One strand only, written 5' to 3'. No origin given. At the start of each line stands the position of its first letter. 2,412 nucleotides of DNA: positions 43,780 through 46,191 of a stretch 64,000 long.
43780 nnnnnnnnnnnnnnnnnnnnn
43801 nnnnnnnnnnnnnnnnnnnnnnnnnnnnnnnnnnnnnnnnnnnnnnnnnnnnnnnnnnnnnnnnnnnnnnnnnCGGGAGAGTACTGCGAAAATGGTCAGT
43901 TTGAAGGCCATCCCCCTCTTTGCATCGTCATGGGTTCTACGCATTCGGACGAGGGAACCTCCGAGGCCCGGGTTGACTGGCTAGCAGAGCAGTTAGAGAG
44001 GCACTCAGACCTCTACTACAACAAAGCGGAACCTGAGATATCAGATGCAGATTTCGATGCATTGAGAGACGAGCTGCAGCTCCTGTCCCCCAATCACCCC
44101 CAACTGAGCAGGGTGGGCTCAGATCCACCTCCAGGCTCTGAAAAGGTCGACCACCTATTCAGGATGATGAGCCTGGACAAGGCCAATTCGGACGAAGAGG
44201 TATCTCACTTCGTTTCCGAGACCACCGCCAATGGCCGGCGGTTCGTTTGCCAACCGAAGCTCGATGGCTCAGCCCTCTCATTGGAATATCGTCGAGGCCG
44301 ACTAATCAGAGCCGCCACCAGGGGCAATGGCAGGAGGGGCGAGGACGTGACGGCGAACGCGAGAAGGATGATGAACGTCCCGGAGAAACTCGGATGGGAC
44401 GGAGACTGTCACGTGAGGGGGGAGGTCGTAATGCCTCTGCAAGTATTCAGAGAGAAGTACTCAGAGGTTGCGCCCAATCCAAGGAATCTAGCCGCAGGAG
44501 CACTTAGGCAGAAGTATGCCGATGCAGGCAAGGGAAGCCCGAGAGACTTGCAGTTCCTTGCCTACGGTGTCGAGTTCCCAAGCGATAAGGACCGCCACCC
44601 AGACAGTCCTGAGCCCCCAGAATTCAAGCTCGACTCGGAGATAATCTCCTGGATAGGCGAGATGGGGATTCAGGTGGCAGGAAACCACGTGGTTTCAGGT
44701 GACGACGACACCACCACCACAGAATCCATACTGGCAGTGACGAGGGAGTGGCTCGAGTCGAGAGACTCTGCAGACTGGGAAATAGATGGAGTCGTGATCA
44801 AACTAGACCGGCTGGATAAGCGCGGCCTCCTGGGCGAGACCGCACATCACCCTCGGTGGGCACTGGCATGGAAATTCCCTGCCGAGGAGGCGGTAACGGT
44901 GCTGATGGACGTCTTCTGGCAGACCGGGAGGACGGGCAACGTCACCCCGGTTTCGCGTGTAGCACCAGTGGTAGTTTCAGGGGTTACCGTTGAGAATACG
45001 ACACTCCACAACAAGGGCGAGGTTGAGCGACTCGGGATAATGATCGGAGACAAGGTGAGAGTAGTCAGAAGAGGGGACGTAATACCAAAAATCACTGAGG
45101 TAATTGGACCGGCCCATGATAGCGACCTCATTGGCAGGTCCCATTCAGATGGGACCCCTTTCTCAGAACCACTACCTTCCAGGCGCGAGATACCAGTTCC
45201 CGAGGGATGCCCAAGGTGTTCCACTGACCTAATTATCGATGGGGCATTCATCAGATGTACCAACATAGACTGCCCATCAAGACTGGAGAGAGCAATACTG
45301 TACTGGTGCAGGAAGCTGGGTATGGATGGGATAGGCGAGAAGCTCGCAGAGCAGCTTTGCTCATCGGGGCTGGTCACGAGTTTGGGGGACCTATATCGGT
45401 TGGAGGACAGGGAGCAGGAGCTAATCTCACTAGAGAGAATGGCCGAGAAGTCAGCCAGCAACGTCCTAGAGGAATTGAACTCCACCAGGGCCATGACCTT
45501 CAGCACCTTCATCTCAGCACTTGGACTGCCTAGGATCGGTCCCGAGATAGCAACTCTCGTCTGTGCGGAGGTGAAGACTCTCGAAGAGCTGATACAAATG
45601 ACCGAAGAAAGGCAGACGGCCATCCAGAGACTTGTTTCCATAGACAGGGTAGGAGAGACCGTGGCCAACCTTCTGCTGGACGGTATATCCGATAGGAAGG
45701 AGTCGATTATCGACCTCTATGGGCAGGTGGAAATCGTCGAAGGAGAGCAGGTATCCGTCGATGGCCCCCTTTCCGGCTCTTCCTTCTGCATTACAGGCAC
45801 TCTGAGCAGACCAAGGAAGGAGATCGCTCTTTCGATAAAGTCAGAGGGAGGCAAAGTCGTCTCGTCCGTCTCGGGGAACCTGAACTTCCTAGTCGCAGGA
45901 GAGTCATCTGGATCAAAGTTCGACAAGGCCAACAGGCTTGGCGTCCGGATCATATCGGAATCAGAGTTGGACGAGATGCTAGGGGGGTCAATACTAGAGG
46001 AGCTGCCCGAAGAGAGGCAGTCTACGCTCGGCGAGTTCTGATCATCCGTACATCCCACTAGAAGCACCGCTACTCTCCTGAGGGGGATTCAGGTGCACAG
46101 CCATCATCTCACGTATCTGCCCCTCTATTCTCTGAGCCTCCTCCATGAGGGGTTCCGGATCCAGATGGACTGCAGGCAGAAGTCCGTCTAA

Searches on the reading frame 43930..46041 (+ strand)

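Call 27: search_protein_families(library=pfam, proteins=[window:43930-46041:+], max_evalue=0.00001)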
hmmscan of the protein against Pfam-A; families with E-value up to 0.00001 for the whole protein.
window:43930-46041:+ (703 aa): 7 families
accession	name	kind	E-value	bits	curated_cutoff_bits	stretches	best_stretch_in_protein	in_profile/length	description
PF01653.23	DNA_ligase_aden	-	1.9e-54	185.3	27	1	71-319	5-253/253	NAD-dependent DNA ligase adenylation domain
PF03120.22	DNA_ligase_OB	-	4.4e-24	84.6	32.9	1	323-395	2-74/79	NAD-dependent DNA ligase OB-fold domain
PF00533.33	BRCT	-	5.9e-13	49.3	21.3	1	611-683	3-77/78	BRCA1 C Terminus (BRCT) domain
PF14520.12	HHH_5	-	3.3e-11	43.9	27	0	464-517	6-56/57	Helix-hairpin-helix domain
PF12826.13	HHH_2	-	6.9e-07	29.8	27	0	527-580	2-49/64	Helix-hairpin-helix motif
PF12738.14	PTCB-BRCT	-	1.3e-06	28.8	22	1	620-676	4-60/63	twin BRCT domain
PF22745.1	Nlig-Ia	-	1.5e-06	29.2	27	1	12-60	3-51/92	DNA ligase-like, N-terminal NAD+-binding domain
